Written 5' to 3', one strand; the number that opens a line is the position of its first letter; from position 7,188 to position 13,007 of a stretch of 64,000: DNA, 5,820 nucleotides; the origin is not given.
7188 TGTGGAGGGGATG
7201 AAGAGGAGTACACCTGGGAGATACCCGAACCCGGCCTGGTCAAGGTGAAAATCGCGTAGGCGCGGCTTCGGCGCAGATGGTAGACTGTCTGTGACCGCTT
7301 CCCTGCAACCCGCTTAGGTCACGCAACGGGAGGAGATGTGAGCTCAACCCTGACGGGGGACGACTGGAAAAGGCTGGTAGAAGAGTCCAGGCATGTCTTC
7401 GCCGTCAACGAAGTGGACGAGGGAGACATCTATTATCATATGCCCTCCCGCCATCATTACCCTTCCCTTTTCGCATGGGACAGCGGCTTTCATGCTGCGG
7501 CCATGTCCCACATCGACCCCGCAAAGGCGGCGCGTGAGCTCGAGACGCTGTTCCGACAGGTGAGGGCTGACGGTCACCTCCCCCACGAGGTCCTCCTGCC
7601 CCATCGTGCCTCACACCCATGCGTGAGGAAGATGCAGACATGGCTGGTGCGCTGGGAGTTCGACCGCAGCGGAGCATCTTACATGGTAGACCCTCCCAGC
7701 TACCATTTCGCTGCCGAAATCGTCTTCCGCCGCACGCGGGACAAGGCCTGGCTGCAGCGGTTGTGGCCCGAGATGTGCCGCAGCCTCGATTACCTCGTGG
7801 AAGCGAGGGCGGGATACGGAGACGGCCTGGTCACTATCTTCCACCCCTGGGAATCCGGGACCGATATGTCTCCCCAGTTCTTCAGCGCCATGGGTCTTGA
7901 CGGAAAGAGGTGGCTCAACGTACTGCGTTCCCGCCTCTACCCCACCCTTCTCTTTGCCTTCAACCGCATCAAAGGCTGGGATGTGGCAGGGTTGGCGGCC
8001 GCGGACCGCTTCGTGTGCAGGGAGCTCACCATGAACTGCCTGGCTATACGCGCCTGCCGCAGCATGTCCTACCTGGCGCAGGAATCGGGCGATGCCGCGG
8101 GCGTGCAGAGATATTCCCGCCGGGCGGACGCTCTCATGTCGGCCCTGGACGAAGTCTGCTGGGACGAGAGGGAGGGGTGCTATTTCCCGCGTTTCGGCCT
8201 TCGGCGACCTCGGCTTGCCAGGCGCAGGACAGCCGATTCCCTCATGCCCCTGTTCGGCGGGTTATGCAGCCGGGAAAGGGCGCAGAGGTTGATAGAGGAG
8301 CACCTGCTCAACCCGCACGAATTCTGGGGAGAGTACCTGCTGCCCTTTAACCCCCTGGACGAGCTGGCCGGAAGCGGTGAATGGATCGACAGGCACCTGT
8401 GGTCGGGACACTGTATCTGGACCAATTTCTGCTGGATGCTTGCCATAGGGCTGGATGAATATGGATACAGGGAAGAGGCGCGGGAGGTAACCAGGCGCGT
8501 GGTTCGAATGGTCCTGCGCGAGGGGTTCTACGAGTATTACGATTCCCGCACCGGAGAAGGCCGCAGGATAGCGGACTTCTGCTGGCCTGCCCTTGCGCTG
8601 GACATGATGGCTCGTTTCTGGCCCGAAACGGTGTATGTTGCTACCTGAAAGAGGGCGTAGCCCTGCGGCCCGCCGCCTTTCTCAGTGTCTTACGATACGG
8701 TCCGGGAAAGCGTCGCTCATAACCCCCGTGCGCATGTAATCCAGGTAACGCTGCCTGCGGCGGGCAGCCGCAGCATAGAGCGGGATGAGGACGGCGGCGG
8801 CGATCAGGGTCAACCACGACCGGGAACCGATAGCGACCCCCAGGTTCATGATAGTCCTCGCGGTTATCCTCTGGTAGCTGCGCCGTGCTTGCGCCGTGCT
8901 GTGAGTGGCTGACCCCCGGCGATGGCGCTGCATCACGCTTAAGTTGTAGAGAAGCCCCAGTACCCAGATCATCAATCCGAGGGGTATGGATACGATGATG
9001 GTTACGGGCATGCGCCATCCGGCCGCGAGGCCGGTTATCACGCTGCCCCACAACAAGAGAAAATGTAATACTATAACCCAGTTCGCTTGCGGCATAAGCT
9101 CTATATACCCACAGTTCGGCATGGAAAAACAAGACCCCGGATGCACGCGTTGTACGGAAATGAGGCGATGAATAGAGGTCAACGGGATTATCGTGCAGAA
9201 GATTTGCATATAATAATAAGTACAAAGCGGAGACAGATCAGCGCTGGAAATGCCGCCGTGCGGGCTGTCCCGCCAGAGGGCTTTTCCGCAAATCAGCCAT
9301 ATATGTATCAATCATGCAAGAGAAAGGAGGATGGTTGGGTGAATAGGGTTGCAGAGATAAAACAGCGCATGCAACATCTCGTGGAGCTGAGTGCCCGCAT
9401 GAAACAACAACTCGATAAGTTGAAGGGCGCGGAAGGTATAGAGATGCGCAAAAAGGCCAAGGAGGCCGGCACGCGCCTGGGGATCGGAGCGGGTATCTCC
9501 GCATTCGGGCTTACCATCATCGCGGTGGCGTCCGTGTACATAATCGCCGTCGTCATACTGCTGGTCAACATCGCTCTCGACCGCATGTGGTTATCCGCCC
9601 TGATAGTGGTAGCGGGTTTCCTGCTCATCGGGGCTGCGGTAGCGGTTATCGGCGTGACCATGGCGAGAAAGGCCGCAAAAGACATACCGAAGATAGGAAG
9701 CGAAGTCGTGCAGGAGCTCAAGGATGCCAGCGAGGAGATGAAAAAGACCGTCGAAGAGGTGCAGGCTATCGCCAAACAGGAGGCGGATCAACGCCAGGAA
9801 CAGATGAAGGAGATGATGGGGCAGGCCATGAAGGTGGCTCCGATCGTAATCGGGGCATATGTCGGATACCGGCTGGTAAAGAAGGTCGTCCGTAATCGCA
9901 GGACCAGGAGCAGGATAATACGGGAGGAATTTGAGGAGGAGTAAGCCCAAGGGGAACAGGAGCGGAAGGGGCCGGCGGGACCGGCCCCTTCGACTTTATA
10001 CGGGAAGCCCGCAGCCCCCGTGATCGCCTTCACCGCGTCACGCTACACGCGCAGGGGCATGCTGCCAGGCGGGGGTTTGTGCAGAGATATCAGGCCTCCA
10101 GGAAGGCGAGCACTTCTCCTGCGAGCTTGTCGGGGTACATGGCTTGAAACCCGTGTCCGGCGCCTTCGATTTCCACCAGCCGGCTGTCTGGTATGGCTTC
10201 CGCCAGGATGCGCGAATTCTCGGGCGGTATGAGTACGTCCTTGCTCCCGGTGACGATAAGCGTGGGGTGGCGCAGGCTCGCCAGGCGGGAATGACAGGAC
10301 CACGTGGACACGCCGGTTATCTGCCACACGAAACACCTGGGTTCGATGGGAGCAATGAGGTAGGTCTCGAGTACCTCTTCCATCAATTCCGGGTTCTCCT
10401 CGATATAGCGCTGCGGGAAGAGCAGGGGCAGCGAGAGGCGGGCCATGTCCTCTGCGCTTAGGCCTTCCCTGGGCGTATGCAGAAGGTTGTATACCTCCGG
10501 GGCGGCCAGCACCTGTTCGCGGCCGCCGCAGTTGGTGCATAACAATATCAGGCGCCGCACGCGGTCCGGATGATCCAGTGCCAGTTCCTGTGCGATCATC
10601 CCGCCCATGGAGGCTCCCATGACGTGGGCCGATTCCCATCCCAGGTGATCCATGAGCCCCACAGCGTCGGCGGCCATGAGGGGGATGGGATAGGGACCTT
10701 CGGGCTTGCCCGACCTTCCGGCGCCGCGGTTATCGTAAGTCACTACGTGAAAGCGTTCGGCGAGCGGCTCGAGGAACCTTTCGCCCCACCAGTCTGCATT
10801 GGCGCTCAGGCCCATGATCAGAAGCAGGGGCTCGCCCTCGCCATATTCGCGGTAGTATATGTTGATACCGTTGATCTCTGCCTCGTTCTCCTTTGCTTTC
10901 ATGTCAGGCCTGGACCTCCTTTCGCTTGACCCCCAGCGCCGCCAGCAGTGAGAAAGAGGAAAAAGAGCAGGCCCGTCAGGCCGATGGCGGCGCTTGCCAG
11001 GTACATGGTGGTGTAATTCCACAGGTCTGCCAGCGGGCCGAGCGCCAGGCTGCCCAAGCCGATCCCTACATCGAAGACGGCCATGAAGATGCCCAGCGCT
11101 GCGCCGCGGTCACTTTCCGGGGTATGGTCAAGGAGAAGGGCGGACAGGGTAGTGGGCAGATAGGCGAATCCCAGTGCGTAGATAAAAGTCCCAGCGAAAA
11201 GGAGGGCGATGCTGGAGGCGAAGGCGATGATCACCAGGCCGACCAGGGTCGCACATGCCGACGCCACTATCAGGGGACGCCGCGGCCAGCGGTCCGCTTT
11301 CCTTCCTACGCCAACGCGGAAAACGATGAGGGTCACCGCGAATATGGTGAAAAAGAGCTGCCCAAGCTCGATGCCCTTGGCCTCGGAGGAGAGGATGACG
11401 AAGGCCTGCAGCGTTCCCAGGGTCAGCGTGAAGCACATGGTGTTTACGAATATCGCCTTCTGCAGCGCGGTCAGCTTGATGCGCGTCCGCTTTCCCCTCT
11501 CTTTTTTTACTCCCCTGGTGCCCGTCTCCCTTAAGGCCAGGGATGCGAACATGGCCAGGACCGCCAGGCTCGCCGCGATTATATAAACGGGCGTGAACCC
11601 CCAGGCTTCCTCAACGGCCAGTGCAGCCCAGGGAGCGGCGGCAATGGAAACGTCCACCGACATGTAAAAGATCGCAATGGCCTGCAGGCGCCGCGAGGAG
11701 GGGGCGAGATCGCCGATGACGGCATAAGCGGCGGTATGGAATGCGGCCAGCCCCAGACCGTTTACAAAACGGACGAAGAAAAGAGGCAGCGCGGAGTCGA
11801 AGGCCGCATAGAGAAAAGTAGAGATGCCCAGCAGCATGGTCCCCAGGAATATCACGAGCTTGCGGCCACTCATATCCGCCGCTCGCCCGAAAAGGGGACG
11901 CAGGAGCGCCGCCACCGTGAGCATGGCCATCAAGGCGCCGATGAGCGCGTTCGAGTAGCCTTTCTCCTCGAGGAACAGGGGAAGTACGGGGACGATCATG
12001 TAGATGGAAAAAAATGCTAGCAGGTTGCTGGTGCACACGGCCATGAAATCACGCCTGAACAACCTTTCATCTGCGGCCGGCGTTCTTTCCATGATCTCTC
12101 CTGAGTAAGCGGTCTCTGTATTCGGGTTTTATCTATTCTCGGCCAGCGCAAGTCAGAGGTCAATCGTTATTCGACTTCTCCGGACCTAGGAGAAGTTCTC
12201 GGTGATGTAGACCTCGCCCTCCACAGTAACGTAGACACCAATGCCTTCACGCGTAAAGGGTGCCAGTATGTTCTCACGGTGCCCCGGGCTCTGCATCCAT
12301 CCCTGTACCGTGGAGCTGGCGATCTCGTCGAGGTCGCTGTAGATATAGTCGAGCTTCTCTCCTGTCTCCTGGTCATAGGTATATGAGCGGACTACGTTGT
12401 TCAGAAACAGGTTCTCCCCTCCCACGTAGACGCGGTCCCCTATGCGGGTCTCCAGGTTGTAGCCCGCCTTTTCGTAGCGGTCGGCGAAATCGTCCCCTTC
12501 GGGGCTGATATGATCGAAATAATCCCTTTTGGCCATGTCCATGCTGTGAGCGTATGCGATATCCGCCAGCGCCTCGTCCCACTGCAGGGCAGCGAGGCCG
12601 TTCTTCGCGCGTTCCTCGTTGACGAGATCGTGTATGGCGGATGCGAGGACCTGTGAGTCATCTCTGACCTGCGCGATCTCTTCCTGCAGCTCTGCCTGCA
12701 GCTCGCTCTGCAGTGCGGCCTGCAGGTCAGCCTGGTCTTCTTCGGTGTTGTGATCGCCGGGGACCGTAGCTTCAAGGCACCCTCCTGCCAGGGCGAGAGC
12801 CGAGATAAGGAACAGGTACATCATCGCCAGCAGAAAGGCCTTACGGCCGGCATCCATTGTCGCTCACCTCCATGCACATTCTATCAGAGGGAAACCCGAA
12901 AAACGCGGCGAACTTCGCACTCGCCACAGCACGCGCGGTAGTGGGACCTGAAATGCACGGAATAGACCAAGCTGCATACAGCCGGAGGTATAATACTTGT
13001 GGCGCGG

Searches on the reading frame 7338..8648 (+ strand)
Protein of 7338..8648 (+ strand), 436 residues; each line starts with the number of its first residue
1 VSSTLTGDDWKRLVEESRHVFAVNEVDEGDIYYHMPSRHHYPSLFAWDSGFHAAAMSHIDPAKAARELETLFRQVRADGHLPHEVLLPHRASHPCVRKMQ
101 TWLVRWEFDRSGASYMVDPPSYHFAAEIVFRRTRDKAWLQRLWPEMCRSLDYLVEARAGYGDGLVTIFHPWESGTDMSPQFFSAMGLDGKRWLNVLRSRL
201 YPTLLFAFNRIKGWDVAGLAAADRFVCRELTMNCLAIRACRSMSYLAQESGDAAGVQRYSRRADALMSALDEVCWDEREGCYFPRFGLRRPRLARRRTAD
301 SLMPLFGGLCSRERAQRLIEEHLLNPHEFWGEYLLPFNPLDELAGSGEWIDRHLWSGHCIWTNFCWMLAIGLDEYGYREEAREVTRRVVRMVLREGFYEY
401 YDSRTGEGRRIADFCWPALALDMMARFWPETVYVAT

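Call 24: search_protein_families(library=pfam, proteins=[window:7338-8648:+], max_evalue=0.001)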
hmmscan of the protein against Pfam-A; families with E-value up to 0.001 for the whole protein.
window:7338-8648:+ (436 aa): 4 families
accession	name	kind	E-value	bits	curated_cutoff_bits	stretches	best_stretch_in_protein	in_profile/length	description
PF22422.2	MGH1-like_GH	-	3.4e-59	201.6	27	1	41-416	1-355/356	Mannosylglycerate hydrolase MGH1-like glycoside hydrolase domain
PF03200.22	Glyco_hydro_63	-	4.4e-14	52.6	22.4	1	24-91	72-139/492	Glycosyl hydrolase family 63 C-terminal domain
PF01204.24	Trehalase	-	9.8e-11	41.6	21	1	232-393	309-463/512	Trehalase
PF17389.8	Bac_rhamnosid6H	-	0.00074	19.3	24.5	0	228-318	167-245/339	Bacterial alpha-L-rhamnosidase 6 hairpin glycosidase domain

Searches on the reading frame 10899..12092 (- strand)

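Call 24: search_protein_families(library=pfam, proteins=[window:10899-12092:-], max_evalue=0.001)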
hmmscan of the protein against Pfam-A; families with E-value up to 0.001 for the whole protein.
window:10899-12092:- (397 aa): 4 families
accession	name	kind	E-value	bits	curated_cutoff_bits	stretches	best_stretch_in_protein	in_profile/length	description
PF07690.21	MFS_1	-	6.2e-46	157.3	33.4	2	20-230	2-217/347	Major Facilitator Superfamily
PF12832.13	MFS_1_like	-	2.6e-10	40.4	25.2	1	10-143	208-343/373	MFS_1 like family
PF03209.21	PUCC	-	0.00032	20.3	21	0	275-360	280-365/401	PUCC protein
PF06779.20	MFS_4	-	0.00039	20.3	26.3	1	33-369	12-353/364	Uncharacterised MFS-type transporter YbfB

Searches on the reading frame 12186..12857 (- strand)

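Call 24: search_protein_families(library=pfam, proteins=[window:12186-12857:-], max_evalue=0.001)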
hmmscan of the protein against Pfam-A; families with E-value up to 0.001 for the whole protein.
window:12186-12857:- (223 aa): 1 family
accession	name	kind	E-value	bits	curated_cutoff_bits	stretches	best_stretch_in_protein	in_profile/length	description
PF00188.32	CAP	-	3.9e-19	70.1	21.1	1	77-219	2-114/117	Cysteine-rich secretory protein family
